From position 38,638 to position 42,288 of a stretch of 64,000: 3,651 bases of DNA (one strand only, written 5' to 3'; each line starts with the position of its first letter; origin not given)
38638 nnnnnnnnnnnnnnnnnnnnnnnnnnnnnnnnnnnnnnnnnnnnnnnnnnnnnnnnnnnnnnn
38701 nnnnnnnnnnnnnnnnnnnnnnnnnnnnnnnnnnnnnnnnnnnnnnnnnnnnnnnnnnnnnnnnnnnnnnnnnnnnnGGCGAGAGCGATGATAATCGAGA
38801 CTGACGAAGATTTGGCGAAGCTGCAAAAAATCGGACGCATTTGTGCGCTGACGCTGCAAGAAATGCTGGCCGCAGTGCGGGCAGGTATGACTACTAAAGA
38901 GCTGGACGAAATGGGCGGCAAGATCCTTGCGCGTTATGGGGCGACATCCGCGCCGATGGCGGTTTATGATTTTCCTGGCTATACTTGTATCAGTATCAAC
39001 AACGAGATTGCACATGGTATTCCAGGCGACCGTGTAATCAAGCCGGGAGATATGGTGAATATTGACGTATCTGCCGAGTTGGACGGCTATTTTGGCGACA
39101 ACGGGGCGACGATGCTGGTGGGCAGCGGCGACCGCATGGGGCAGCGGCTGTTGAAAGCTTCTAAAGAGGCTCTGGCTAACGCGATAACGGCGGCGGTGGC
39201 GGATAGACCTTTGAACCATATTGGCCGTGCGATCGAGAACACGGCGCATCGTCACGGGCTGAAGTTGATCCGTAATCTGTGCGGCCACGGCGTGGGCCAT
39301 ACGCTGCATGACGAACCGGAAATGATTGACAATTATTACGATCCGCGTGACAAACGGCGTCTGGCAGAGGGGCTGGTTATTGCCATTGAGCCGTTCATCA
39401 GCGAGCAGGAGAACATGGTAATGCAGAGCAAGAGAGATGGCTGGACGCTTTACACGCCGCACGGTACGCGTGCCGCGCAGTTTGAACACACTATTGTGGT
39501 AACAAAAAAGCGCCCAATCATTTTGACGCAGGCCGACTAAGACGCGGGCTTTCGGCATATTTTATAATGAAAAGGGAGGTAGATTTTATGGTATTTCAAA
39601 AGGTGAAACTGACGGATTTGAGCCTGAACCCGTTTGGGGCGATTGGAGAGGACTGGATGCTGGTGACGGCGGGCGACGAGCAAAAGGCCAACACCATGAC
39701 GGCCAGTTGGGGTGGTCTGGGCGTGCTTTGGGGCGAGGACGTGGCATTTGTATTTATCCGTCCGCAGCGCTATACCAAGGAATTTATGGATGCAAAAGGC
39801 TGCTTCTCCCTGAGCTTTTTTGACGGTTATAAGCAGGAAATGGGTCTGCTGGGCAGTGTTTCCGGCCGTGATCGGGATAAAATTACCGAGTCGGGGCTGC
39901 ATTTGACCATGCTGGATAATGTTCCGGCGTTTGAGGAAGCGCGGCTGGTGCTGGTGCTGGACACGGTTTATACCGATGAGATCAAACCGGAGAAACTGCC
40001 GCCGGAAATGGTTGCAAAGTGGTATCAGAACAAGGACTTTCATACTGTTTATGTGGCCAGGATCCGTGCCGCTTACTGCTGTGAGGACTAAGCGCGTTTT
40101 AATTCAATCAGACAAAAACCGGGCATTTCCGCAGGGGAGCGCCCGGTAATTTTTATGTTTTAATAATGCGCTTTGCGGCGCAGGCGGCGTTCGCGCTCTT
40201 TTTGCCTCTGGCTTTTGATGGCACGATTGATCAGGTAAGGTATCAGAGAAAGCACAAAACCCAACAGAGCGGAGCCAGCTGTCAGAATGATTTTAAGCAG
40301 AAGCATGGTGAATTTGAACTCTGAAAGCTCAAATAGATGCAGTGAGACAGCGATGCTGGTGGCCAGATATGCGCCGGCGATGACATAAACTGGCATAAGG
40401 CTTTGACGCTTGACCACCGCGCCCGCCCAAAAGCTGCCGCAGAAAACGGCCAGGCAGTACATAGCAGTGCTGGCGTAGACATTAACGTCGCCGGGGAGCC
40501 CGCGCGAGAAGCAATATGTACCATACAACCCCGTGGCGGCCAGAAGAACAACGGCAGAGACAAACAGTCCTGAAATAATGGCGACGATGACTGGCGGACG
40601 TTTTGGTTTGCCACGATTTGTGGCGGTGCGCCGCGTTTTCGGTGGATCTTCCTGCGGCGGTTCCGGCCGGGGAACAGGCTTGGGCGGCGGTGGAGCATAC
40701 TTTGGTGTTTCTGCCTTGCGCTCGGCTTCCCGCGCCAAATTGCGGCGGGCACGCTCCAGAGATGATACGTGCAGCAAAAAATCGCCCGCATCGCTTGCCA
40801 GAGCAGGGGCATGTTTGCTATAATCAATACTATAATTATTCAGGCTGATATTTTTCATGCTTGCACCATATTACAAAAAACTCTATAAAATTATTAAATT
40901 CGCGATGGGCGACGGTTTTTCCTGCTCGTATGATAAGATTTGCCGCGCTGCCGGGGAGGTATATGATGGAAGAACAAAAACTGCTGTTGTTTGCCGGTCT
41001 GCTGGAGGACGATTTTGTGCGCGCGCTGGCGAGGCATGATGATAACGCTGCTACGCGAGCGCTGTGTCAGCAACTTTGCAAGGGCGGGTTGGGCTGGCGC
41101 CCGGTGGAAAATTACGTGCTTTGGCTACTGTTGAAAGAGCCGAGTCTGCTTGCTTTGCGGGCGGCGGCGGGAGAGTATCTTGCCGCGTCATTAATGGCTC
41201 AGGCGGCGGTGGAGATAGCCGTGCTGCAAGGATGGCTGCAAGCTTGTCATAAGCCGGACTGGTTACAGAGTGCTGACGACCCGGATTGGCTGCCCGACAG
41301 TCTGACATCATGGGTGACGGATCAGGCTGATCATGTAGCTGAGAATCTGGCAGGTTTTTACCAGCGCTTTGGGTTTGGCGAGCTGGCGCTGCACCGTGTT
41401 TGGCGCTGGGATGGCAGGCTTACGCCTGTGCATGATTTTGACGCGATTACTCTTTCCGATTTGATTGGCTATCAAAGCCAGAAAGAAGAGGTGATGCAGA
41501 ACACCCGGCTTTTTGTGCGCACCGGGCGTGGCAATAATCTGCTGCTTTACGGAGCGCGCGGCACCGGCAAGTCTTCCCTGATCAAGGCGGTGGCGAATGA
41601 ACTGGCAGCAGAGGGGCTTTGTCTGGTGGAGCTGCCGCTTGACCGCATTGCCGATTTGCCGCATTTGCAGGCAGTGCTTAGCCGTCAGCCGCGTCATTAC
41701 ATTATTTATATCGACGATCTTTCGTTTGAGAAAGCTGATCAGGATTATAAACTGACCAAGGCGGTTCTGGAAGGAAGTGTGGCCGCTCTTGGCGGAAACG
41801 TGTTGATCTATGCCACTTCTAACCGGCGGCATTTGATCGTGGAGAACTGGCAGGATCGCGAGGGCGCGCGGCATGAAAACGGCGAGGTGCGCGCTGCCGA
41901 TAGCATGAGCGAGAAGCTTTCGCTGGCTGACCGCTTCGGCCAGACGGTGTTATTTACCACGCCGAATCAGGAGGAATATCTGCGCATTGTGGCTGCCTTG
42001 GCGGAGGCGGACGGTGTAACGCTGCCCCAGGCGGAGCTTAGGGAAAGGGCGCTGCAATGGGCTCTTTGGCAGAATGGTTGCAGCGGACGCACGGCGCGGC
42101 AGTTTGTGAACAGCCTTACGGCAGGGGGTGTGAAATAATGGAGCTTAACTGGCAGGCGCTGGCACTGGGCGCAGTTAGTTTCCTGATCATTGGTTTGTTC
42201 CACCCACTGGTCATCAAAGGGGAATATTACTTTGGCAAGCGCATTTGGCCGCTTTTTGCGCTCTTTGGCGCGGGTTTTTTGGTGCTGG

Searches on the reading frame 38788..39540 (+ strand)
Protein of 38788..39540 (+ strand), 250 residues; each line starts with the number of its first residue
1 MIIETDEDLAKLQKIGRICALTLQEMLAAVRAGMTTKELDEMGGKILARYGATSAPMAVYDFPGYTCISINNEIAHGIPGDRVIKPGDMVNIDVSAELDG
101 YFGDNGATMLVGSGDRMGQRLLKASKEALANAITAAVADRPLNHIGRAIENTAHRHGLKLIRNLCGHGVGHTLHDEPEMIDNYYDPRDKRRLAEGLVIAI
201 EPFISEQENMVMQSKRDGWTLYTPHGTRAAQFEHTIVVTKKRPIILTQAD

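Call 51: search_protein_families(library=pfam, proteins=[window:38788-39540:+], max_evalue=0.00001)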
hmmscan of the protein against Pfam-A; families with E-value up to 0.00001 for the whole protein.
window:38788-39540:+ (250 aa): 1 family
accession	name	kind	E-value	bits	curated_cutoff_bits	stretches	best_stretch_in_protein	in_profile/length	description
PF00557.29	Peptidase_M24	-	9.5e-45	153.4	23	1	11-240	2-208/208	Metallopeptidase family M24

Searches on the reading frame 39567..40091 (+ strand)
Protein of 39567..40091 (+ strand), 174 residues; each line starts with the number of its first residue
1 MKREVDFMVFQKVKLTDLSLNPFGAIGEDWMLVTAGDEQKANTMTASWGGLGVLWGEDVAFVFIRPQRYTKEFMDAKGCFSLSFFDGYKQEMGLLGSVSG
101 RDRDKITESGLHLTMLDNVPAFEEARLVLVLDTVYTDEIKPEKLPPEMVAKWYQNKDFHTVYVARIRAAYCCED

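Call 51: search_protein_families(library=pfam, proteins=[window:39567-40091:+], max_evalue=0.00001)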
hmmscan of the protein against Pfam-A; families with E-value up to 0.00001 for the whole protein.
window:39567-40091:+ (174 aa): 1 family
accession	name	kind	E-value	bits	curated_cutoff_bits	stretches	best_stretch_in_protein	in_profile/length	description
PF01613.24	Flavin_Reduct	-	5e-07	30.4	27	1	30-173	8-135/153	Flavin reductase like domain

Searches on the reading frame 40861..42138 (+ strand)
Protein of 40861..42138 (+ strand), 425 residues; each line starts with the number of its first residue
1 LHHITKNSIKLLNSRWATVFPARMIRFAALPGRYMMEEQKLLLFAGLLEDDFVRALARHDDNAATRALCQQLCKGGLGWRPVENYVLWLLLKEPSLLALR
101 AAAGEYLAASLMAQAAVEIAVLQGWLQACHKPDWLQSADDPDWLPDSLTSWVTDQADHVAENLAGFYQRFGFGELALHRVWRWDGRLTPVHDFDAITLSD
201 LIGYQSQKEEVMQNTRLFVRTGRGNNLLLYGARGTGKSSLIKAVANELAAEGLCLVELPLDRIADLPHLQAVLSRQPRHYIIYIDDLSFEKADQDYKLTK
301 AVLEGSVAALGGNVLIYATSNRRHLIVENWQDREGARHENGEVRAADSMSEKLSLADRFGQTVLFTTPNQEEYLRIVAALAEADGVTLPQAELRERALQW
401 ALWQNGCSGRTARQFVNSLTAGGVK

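Call 24: search_protein_families(library=pfam, proteins=[window:40861-42138:+], max_evalue=0.00001)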
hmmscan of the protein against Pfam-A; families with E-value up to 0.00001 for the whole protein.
window:40861-42138:+ (425 aa): 2 families
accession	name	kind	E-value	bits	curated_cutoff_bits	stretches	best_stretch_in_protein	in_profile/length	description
PF05673.19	DUF815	-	6.8e-88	294.5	23.8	1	180-420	5-246/249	Protein of unknown function (DUF815)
PF13191.12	AAA_16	-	6.5e-09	36.9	32.6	1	219-333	19-104/167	AAA ATPase domain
